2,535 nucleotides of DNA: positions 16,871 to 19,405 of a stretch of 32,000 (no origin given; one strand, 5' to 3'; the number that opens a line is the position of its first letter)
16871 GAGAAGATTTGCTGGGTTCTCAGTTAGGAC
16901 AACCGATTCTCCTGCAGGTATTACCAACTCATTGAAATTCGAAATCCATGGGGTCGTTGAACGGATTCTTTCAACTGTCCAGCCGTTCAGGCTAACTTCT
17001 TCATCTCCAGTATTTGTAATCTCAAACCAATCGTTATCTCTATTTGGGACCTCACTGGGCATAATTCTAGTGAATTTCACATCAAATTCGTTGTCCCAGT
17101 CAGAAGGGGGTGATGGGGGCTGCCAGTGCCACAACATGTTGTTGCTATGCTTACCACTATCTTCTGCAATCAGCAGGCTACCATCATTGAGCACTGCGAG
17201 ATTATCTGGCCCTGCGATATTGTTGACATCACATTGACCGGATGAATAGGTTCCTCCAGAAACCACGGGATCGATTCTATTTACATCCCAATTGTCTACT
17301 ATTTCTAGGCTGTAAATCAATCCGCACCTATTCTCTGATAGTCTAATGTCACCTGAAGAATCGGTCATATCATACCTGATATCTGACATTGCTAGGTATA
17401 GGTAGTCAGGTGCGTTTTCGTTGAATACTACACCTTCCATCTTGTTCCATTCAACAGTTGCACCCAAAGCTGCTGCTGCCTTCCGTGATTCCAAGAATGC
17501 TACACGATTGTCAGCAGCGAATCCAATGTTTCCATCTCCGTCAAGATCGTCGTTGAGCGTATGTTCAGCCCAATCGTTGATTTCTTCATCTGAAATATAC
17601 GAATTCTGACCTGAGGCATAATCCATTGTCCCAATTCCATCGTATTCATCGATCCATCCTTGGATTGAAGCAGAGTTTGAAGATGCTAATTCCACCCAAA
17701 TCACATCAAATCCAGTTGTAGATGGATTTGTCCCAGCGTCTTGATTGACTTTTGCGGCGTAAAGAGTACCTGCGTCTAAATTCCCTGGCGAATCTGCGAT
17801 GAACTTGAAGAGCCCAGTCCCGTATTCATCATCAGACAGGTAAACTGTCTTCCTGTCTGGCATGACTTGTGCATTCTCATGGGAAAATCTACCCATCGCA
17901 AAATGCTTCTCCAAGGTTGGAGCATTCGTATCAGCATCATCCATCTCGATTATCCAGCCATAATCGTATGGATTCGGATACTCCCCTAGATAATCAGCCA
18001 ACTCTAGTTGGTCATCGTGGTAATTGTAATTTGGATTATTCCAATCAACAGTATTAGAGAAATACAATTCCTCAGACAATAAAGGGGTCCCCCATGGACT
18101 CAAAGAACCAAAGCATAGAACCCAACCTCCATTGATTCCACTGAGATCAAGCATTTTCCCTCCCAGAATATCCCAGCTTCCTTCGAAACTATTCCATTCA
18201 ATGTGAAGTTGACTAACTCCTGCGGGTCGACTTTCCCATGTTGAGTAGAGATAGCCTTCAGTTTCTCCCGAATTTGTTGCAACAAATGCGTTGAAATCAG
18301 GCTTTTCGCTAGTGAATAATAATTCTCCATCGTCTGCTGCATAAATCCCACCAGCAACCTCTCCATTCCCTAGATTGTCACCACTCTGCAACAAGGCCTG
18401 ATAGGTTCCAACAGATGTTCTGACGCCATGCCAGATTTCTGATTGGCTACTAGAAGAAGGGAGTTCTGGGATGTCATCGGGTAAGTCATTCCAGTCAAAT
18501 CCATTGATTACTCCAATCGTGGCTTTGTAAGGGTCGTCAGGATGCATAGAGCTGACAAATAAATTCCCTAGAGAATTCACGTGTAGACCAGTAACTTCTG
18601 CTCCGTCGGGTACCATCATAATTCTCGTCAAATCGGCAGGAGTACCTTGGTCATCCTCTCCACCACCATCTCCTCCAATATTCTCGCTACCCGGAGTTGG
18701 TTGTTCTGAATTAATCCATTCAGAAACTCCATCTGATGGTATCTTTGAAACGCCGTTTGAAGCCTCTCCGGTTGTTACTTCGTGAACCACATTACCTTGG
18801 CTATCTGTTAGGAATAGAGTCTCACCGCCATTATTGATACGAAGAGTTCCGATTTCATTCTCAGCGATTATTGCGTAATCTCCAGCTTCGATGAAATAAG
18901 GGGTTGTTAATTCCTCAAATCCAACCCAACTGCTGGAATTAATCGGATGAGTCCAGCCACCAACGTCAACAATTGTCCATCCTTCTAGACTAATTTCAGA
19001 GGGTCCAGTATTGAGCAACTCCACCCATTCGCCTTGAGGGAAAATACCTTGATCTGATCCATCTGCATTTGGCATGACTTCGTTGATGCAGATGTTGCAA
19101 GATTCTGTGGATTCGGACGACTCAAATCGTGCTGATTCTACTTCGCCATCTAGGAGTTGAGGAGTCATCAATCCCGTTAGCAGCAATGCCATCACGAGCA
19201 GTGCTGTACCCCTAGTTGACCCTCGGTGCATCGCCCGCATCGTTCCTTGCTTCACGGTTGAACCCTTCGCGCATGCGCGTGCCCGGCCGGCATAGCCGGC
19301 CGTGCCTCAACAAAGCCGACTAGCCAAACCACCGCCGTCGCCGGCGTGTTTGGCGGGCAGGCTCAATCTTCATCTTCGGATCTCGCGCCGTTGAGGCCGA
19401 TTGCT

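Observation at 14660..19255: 1531-aa ecto-enzyme fusing two lamin-tail domains, a PhoX-like phosphatase and a double-HKD PLD module on one membrane-anchored polypeptide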

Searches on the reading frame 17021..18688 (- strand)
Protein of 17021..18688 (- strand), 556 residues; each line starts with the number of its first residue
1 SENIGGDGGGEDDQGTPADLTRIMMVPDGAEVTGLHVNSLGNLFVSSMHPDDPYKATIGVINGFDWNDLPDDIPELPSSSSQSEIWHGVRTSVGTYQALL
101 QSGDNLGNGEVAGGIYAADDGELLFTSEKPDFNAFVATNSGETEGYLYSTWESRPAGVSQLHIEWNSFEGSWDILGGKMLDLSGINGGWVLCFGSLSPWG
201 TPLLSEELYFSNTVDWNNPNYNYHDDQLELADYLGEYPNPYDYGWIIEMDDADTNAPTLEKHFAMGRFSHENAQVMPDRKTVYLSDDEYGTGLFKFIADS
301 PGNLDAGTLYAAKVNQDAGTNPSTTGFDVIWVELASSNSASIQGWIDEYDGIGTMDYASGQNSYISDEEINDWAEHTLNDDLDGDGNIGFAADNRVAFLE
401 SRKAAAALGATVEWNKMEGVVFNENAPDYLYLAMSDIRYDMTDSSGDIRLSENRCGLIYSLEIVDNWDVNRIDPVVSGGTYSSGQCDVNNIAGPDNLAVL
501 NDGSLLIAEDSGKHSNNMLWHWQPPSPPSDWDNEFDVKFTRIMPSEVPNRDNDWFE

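Call 14: search_solved_structures(query=window:17021-18688:-, max_evalue=10, show_alignments=2)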
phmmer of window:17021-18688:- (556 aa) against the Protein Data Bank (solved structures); distinct sequences matched with E-value up to 10: 5.
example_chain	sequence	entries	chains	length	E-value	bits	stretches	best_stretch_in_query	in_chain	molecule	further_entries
4amf_A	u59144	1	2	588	1.6e-10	43.7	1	229-339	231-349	PHOX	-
3zwu_A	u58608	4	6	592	1.6e-10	43.7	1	229-339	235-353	ALKALINE PHOSPHATASE PHOX | PHOX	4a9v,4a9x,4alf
2zhy_A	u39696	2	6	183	0.029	16.4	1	384-455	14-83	ATP:cob(I)alamin adenosyltransferase, putative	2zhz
7obr_s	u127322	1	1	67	0.35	12.9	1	196-227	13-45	Dipeptidyl aminopeptidase B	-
5im6_A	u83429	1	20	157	1.3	11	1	405-450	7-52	Designed self-assembling icosahedral cage I32-28 trimeric subunit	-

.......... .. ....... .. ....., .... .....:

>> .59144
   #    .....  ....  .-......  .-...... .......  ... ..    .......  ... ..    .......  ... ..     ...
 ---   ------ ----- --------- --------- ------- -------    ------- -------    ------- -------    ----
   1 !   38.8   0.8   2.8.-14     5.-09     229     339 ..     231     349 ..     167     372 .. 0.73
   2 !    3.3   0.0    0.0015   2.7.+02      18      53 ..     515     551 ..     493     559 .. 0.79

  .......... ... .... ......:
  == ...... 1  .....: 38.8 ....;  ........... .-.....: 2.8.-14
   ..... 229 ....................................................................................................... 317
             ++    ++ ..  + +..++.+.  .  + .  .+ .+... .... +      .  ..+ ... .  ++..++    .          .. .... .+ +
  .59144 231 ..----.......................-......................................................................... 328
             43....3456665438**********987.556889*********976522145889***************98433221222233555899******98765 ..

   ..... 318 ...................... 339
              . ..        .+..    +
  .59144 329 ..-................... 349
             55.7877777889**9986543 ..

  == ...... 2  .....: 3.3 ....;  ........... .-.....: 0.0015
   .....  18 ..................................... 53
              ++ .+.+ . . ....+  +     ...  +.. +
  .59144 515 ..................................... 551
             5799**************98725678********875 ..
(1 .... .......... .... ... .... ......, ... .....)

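Call 28: search_solved_structures(query=A1, max_evalue=0.001, show_alignments=1)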
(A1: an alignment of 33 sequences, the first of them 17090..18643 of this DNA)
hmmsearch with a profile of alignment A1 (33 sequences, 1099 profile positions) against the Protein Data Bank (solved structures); distinct sequences matched with E-value up to 0.001: 2.
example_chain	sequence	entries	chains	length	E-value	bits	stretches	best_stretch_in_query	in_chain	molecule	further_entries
4amf_A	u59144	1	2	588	2.7e-25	92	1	374-549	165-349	PHOX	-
3zwu_A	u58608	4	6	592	2.7e-25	92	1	374-549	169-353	ALKALINE PHOSPHATASE PHOX | PHOX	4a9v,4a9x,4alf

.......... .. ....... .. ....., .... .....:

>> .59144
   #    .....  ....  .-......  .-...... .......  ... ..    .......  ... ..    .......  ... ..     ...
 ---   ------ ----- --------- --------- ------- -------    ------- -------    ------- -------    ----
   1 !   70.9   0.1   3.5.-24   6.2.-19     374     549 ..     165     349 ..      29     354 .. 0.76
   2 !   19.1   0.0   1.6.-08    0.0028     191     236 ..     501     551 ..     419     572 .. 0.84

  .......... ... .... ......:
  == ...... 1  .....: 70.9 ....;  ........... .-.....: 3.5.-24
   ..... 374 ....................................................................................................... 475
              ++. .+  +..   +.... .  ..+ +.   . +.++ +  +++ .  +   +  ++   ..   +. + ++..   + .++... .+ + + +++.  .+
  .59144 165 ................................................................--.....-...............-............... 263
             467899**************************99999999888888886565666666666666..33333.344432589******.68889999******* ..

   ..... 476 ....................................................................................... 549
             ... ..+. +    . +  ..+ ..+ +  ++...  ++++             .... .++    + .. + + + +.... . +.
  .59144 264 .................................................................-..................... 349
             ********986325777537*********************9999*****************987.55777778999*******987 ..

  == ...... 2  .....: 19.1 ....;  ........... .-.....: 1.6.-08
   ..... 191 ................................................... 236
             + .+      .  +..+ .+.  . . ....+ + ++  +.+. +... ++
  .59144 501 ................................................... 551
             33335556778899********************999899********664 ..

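Call 38: predict_structure(alignment_id=A1)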
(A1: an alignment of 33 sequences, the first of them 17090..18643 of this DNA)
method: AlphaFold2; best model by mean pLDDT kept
length: 518 residues; sequences in the alignment: 33
mean_pLDDT: 87.8   pTM: 0.90
mean pLDDT of the five models: 87.8, 85.3, 85.3, 84.8, 84.0
residues with pLDDT >= 90: 318; 70-90: 149; 50-70: 44; < 50: 7
segments of 3 or more residues with pLDDT < 50: 516-518
pLDDT, mean of each block of 10 residues (from residue 1): 79 91 95 89 95 90 71 85 94 88 88 94 96 93 95 95 92 89 95 65 59 81 83 96 96 94 97 88 98 96 92 96 96 71 57 88 86 81 92 89 91 94 82 88 94 95 84 90 94 88 89 53
secondary structure, 60 per line:
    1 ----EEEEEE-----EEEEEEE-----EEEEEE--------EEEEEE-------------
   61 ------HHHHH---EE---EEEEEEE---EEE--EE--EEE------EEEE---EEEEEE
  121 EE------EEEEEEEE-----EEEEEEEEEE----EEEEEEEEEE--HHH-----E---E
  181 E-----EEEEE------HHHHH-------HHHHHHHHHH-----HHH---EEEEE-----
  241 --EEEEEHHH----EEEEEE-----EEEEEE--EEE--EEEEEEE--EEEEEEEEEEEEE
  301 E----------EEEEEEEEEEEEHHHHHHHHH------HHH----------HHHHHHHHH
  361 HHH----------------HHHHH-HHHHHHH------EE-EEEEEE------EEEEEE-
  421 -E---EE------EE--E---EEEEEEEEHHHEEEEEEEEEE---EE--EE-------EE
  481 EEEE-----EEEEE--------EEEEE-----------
elements in order: E5-10 E16-22 E28-33 E42-47 H67-71 E80-86 E90-92 E99-101 E108-111 E115-122 E129-136 E142-151 E156-165 E187-191 H198-202 H210-219 E231-235 E243-247 E255-260 E266-271 E274-276 E279-285 E288-301 E312-323 H324-332 H352-363 H380-384 H386-392 E402-407 E414-419 E442-449 E453-462 E479-484 E490-494 E503-507

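Call 40: fold_search(model_id=the predicted structure, library=pdb)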
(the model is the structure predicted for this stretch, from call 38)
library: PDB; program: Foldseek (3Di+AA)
matches with E <= 10: 654; with E <= 0.001: 39
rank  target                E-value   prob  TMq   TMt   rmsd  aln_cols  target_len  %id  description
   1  4a9v                  1.2e-15  1.00  0.52  0.47  11.0       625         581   19  Pseudomonas fluorescens PhoX (released 2012-12-05)
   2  3zwu_A                7.0e-15  1.00  0.51  0.46  11.0       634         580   18  Pseudomonas fluorescens PhoX in complex with vanadate, a transition state analogue (released 2012-08-08)
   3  3fgb_B                7.1e-06  1.00  0.30  0.40  11.2       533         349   12  Crystal structure of the Q89ZH8_BACTN protein from Bacteroides thetaiotaomicron. Northeast Structural Genomics Consort (released 2008-12-23)
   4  7x36_C                7.9e-06  1.00  0.39  0.56   8.1       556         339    9  Crystal Structure of hetero-Diels-Alderase EupfF (released 2023-04-05)
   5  7x36_A                8.4e-06  1.00  0.40  0.58   8.2       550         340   10  Crystal Structure of hetero-Diels-Alderase EupfF (released 2023-04-05)
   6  3ho4_B                1.0e-05  1.00  0.36  0.41  12.1       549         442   10  Crystal structure of Hedgehog-interacting protein (HHIP) (released 2009-06-23)
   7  7x2n_A                4.4e-05  1.00  0.35  0.50   9.6       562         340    9  Crystal structure of Diels-Alderase PycR1 (released 2023-04-05)
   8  8jx8_B                6.5e-05  0.93  0.24  0.10  25.9       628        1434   12  rat megalin head (released 2024-06-19)
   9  4qrj_B                9.5e-05  1.00  0.30  0.40  10.7       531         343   11  Crystal structure of a putative 6-phosphogluconolactonase (BACUNI_04672) from Bacteroides uniformis ATCC 8492 at 2.20  (released 2014-07-23)
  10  7b9c_A                1.2e-04  0.77  0.23  0.16  18.5       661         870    8  Structure of a minimal SF3B core in complex with spliceostatin A (form I) (released 2021-08-04)
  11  7opi_A                1.3e-04  0.85  0.25  0.18  18.2       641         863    8  Structure of a minimal SF3B core in complex with the inactive modulator spliceostatin E (form I) (released 2021-08-04)
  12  4qrj_A                1.4e-04  1.00  0.29  0.40  10.7       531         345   11  Crystal structure of a putative 6-phosphogluconolactonase (BACUNI_04672) from Bacteroides uniformis ATCC 8492 at 2.20  (released 2014-07-23)
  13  6ven_M                1.5e-04  1.00  0.31  0.39  11.1       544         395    7  Yeast COMPASS in complex with a ubiquitinated nucleosome (released 2020-01-15)
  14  4h5j_B                2.6e-04  1.00  0.37  0.52   8.8       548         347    7  Crystal Structure of the Guanine Nucleotide Exchange Factor Sec12 (P64 form) (released 2012-11-07)
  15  2wfx_B                2.6e-04  1.00  0.34  0.41  12.0       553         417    8  Crystal structure of the complex between human hedgehog-interacting protein HIP and Sonic Hedgehog in the presence of  (released 2009-06-30)
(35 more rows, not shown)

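Call 71: search_protein_families(library=pfam, proteins=[window:17090-18643:-], max_evalue=10)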
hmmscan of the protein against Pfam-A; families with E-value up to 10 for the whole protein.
window:17090-18643:- (518 aa): 2 families
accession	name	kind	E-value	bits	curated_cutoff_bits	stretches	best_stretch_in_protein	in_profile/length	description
PF05787.19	PhoX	-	7.9e-30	104.9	24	1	170-502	157-454/515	Alkaline phosphatase PhoX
PF07833.16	Cu_amine_oxidN1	-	0.21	12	24.2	1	379-410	17-48/108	Copper amine oxidase N-terminal domain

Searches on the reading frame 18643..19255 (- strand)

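Call 57: search_protein_families(library=pfam, proteins=[window:18643-19255:-], max_evalue=10)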
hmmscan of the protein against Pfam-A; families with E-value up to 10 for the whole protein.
window:18643-19255:- (204 aa): 3 families
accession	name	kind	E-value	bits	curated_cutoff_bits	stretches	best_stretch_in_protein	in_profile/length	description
PF00932.25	LTD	-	1.3e-18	67.8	34.3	1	50-163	3-108/109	Lamin Tail Domain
PF13860.13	FlgD_ig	-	0.072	13.5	27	1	146-176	26-56/79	FlgD Ig-like domain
PF21891.1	DUF6917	-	0.25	11.6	27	1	104-138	55-89/127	Family of unknown function (DUF6917)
